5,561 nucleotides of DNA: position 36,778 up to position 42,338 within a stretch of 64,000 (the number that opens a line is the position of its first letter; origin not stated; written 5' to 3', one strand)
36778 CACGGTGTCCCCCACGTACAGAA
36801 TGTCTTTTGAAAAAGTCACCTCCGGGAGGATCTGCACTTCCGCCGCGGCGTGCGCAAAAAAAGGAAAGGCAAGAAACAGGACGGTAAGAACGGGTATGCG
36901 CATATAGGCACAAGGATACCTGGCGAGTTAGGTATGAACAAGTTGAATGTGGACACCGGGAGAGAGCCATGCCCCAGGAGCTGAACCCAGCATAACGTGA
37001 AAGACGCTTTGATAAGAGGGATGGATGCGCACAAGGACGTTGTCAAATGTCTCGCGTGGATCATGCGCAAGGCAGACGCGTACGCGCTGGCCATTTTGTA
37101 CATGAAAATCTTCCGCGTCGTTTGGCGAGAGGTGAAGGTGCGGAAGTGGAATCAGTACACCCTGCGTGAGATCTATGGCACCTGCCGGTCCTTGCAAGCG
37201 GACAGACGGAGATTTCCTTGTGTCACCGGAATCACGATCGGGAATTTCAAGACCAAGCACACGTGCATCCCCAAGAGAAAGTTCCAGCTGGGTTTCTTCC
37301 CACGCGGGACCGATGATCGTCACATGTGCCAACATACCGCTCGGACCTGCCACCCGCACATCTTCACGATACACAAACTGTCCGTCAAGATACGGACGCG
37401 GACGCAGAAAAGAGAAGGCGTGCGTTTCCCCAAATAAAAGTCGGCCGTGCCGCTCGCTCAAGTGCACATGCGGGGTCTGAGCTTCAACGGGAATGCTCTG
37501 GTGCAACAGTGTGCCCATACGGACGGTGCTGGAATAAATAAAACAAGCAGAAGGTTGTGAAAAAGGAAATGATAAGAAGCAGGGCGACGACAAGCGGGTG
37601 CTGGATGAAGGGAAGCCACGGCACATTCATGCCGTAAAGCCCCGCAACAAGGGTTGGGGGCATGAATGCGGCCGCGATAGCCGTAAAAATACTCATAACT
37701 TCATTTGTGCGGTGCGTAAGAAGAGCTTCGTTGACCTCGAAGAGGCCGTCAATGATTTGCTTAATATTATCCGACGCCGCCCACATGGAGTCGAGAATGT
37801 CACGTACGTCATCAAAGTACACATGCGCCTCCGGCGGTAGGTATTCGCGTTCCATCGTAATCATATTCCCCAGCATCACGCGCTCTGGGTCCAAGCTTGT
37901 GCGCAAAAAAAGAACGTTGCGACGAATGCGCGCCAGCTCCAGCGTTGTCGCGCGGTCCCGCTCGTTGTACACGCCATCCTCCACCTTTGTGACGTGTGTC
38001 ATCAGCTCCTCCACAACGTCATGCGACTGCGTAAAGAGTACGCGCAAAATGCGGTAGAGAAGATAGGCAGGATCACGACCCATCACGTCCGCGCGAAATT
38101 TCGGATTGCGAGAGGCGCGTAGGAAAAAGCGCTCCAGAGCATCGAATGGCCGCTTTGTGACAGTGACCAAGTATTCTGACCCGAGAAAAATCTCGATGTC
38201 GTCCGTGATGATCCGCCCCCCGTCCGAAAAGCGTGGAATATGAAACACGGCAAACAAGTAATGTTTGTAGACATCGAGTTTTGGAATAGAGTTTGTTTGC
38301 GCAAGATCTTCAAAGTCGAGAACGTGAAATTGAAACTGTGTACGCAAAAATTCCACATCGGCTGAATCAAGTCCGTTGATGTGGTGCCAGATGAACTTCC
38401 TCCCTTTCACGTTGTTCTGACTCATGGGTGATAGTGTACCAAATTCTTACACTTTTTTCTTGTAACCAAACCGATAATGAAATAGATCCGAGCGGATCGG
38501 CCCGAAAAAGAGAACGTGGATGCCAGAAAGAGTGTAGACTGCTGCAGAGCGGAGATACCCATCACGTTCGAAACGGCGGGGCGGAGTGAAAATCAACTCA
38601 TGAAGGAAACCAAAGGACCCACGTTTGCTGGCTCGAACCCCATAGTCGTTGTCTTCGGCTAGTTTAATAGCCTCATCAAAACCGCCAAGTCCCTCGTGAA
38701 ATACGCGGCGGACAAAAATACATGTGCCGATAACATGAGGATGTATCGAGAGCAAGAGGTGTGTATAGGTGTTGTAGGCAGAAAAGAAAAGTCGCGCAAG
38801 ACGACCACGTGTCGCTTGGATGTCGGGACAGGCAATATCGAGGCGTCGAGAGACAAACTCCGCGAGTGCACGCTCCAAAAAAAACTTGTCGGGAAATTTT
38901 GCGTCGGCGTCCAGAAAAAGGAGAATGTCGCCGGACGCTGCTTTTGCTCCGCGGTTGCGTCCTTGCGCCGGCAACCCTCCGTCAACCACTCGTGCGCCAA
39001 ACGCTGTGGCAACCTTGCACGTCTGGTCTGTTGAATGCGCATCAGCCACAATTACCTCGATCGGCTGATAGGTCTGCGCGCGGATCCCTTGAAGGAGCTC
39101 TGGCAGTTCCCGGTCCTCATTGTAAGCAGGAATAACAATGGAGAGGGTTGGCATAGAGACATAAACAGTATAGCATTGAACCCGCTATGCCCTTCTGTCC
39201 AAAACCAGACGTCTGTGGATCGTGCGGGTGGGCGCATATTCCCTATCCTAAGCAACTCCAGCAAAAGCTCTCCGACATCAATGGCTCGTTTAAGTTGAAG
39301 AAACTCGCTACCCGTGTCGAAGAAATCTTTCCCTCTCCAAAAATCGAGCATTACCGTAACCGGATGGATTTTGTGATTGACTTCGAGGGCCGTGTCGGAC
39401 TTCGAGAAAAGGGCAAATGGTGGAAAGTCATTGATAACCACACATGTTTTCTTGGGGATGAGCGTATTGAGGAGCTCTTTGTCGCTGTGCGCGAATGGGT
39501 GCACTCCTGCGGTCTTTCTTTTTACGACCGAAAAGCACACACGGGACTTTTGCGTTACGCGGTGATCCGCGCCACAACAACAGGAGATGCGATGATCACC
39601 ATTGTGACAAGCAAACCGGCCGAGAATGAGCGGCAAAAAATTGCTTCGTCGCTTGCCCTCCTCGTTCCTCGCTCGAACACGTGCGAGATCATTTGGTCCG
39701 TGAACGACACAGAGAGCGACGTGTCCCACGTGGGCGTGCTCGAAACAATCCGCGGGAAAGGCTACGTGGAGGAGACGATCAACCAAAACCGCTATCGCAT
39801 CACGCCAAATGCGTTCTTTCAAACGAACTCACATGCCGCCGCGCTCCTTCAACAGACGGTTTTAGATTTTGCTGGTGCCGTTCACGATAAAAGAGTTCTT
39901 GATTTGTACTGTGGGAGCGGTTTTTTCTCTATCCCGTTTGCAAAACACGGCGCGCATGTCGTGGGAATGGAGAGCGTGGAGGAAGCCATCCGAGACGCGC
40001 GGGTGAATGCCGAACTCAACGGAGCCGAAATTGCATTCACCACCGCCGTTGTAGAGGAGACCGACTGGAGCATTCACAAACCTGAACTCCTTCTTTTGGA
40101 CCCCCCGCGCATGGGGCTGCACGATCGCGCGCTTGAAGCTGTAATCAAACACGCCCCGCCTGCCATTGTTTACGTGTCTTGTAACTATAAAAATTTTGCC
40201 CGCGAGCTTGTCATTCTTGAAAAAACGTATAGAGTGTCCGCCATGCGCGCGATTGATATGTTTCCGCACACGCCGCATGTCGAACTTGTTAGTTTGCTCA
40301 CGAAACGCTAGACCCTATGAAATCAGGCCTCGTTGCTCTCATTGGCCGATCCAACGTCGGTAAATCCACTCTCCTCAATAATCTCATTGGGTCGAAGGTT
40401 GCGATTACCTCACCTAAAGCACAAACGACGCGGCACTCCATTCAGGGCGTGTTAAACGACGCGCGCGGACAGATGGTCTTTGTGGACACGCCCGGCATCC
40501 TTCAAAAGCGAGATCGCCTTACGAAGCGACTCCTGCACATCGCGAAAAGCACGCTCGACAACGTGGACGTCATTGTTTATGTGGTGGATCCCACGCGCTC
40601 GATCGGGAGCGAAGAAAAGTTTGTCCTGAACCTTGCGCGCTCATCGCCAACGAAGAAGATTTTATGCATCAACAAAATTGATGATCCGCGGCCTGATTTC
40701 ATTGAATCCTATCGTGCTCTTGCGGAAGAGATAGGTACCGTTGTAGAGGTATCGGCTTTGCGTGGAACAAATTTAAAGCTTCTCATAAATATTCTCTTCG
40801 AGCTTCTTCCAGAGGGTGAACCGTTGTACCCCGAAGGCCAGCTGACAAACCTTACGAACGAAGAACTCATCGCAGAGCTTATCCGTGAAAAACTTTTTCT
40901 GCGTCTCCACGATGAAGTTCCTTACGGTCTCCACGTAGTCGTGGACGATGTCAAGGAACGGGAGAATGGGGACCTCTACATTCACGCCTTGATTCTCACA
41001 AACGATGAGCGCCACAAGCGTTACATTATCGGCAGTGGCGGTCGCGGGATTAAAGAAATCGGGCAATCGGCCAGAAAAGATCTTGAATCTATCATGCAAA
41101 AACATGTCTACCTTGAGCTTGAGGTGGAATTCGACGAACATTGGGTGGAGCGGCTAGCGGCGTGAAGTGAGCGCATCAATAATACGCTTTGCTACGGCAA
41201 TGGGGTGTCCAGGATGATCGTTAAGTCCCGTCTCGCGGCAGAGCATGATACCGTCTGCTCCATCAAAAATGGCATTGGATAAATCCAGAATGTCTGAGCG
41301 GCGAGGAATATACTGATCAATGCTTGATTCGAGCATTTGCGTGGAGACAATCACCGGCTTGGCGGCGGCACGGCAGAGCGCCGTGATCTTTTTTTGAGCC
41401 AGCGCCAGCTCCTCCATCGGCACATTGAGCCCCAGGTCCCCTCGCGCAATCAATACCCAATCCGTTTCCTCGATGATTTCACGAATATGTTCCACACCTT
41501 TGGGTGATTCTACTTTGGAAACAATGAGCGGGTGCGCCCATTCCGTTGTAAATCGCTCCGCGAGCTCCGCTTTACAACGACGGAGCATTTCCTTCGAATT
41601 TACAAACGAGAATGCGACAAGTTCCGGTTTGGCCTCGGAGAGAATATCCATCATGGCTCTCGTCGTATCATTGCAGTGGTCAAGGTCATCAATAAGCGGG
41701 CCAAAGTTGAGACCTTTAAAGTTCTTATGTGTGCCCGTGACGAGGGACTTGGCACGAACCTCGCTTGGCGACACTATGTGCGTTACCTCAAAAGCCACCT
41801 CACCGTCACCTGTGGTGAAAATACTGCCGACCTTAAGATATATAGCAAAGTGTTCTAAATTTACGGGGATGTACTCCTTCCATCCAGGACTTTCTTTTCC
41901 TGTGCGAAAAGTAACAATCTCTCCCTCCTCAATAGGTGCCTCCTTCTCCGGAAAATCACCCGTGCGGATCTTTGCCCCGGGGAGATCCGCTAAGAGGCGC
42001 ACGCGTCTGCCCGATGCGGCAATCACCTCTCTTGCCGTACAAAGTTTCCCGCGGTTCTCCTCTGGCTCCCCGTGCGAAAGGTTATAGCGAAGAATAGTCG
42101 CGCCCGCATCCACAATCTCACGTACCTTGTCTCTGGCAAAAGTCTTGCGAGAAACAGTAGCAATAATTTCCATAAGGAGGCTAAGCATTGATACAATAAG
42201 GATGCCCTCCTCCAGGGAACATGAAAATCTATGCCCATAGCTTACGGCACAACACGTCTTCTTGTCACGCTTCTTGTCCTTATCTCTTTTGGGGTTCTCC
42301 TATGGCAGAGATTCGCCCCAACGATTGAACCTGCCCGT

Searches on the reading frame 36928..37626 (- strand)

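Call 28: search_protein_families(library=pfam, max_evalue=0.00001, proteins=[window:36928-37626:-])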
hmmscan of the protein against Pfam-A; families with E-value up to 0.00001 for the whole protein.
window:36928-37626:- (232 aa): 1 family
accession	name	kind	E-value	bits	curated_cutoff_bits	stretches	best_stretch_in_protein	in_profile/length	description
PF06130.18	PTAC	-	1e-42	146.3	25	1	46-212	1-166/176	Phosphate propanoyltransferase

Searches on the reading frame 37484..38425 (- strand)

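Call 28: search_protein_families(library=pfam, max_evalue=0.00001, proteins=[window:37484-38425:-])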
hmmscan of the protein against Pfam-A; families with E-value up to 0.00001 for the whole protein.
window:37484-38425:- (313 aa): 1 family
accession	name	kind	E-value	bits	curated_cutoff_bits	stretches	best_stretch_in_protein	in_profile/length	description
PF01544.23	CorA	-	1.3e-51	176.1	27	1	10-298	3-290/292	CorA-like Mg2+ transporter protein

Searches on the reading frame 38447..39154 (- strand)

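Call 28: search_protein_families(library=pfam, max_evalue=0.00001, proteins=[window:38447-39154:-])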
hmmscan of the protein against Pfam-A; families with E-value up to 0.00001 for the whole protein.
window:38447-39154:- (235 aa): 3 families
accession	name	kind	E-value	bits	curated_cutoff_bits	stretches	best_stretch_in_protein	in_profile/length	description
PF00535.33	Glycos_transf_2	-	6.3e-24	85.2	23.3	1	5-151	1-162/168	Glycosyl transferase family 2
PF13641.12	Glyco_tranf_2_3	-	1.9e-11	44.8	27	1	2-179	1-198/230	Glycosyltransferase like family 2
PF10111.15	Glyco_tranf_2_2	-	2.8e-09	37.3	27.3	1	5-91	1-99/276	Glycosyltransferase like family 2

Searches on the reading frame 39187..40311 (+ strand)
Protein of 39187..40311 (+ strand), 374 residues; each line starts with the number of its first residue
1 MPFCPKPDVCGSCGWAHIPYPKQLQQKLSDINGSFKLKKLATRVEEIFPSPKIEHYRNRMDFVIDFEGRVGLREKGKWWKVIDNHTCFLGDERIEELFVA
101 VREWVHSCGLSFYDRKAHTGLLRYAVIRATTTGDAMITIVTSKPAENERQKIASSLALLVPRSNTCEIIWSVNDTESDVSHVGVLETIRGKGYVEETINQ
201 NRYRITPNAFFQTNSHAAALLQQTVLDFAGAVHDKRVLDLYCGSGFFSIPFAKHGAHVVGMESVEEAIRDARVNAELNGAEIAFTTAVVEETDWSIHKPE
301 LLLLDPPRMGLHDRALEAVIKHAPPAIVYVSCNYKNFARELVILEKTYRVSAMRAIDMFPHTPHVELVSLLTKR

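Call 29: search_protein_families(library=pfam, max_evalue=0.00001, proteins=[window:39187-40311:+])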
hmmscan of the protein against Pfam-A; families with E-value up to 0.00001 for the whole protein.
window:39187-40311:+ (374 aa): 4 families
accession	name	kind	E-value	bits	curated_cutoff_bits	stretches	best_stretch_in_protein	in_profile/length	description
PF05958.17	tRNA_U5-meth_tr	-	1.7e-26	93.5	23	1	20-373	2-356/357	tRNA (Uracil-5-)-methyltransferase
PF13847.12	Methyltransf_31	-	1.6e-07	31.6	27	1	234-293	4-67/145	Methyltransferase domain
PF13649.12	Methyltransf_25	-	3.6e-07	31.2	27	1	237-294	1-60/97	Methyltransferase domain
PF05175.20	MTS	-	2.2e-06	27.8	23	1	228-323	30-126/170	Methyltransferase small domain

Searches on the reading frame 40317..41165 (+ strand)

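Call 29: search_protein_families(library=pfam, max_evalue=0.00001, proteins=[window:40317-41165:+])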
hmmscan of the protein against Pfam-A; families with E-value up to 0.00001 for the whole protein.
window:40317-41165:+ (282 aa): 7 families
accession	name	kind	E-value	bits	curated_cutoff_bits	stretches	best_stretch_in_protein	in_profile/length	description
PF01926.29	MMR_HSR1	-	6.4e-25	87.9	21.9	1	6-120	2-113/113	50S ribosome-binding GTPase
PF07650.23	KH_2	-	1.6e-13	50.7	22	1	200-276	1-77/78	KH domain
PF00350.29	Dynamin_N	-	1.3e-11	45.3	27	0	50-120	100-166/168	Dynamin family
PF02421.24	FeoB_N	-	3.4e-11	43.3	27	1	6-157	3-153/156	Ferrous iron transport protein B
PF00009.33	GTP_EFTU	-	1e-10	41.9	26.5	1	78-165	88-187/188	Elongation factor Tu GTP binding domain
PF03193.22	RsgA_GTPase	-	3.4e-10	40.4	30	1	3-62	106-169/174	RsgA GTPase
PF04548.22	AIG1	-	1.2e-08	35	27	1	7-106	4-106/212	AIG1 family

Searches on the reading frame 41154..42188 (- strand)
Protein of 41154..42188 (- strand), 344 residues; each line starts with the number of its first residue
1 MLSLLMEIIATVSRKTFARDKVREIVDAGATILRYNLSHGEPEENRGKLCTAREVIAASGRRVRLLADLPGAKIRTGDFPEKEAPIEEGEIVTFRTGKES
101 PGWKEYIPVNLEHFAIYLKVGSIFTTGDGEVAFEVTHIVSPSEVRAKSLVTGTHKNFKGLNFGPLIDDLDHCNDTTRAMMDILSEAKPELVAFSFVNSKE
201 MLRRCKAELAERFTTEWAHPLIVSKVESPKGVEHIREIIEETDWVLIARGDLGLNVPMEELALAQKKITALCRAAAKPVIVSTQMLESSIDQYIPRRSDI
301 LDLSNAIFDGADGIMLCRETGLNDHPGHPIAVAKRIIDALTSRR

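Call 29: search_protein_families(library=pfam, max_evalue=0.00001, proteins=[window:41154-42188:-])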
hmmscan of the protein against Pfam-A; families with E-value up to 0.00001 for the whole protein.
window:41154-42188:- (344 aa): 1 family
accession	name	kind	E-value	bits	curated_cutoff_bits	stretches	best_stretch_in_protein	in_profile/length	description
PF00224.27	PK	-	1.2e-61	209.1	30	1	7-326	5-324/328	Pyruvate kinase, barrel domain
